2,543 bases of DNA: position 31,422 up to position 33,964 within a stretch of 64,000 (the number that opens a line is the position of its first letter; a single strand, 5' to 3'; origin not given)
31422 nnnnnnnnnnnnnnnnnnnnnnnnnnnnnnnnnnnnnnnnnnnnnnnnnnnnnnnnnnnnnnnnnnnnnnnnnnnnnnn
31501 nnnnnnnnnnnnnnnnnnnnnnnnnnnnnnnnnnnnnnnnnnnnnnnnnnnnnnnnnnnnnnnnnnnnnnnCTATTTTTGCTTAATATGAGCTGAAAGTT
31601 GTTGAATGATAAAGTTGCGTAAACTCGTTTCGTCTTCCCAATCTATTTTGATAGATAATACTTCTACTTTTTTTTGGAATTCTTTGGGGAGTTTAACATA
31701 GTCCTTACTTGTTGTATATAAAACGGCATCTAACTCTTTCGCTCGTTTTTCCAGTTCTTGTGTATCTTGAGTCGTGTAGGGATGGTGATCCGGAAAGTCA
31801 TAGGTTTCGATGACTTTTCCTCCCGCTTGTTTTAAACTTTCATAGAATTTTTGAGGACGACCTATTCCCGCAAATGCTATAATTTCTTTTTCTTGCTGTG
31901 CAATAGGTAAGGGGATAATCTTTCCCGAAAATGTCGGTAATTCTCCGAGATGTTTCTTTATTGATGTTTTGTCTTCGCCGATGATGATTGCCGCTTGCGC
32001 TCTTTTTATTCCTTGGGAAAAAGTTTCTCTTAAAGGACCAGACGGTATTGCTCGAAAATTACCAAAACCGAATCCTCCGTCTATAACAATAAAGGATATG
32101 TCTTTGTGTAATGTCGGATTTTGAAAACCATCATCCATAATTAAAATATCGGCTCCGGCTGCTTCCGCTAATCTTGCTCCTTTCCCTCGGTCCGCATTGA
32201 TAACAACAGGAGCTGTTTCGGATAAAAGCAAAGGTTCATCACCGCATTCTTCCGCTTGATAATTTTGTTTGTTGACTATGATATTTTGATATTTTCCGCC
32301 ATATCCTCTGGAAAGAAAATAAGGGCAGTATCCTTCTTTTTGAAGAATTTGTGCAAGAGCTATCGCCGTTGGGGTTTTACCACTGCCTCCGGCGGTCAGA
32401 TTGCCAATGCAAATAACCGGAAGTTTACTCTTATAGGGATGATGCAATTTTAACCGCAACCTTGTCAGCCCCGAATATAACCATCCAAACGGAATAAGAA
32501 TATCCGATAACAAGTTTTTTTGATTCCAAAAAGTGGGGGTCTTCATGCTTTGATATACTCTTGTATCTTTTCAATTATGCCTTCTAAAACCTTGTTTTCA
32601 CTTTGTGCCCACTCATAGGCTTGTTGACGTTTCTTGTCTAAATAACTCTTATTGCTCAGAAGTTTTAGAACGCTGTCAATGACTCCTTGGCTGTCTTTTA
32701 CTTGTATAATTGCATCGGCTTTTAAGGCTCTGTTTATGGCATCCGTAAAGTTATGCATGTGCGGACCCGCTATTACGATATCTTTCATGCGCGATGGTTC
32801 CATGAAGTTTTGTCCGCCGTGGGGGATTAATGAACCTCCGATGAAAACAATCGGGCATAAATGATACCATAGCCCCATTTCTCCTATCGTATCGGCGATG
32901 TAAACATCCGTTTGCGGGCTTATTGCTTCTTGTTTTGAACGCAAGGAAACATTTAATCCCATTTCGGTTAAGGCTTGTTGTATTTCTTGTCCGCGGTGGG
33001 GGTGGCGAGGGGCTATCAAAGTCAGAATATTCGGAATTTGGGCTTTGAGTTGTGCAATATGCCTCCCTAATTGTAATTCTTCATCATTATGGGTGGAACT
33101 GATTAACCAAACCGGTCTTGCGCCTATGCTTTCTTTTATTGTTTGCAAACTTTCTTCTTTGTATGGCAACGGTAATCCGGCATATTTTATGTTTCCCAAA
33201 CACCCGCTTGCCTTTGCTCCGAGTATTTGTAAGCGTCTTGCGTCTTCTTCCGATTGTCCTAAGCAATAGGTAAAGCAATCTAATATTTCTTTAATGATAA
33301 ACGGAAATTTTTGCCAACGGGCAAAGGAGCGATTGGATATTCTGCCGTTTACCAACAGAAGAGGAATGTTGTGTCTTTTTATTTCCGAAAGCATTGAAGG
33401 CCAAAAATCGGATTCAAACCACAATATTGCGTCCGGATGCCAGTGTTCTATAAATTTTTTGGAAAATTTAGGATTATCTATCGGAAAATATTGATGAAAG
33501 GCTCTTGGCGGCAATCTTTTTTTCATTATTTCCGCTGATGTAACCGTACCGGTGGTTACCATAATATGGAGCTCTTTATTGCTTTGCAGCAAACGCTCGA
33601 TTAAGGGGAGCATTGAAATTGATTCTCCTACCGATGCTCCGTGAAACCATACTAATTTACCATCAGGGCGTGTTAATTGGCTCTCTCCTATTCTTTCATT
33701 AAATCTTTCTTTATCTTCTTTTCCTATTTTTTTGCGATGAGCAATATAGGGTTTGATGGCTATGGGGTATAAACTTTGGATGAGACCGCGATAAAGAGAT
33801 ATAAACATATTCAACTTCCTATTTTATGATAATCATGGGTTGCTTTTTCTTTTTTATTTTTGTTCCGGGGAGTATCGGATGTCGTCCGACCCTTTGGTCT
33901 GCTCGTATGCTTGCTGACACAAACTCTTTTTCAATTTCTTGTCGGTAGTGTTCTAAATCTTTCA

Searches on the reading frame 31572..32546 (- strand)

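Call 96: search_protein_families(library=pfam, proteins=[window:31572-32546:-], max_evalue=0.0001)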
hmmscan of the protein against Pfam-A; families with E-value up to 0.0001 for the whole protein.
window:31572-32546:- (324 aa): 1 family
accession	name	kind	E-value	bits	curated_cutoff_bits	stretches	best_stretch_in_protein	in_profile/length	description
PF02606.20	LpxK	-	6.1e-88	295.5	27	1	16-317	4-327/328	Tetraacyldisaccharide-1-P 4'-kinase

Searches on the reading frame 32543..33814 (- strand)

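Call 96: search_protein_families(library=pfam, proteins=[window:32543-33814:-], max_evalue=0.0001)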
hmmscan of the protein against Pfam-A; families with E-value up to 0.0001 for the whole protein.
window:32543-33814:- (423 aa): 1 family
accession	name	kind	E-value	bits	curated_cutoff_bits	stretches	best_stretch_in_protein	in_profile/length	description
PF04413.22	Glycos_transf_N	-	1.4e-58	197.8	23.9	1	37-212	2-178/179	3-Deoxy-D-manno-octulosonic-acid transferase (kdotransferase)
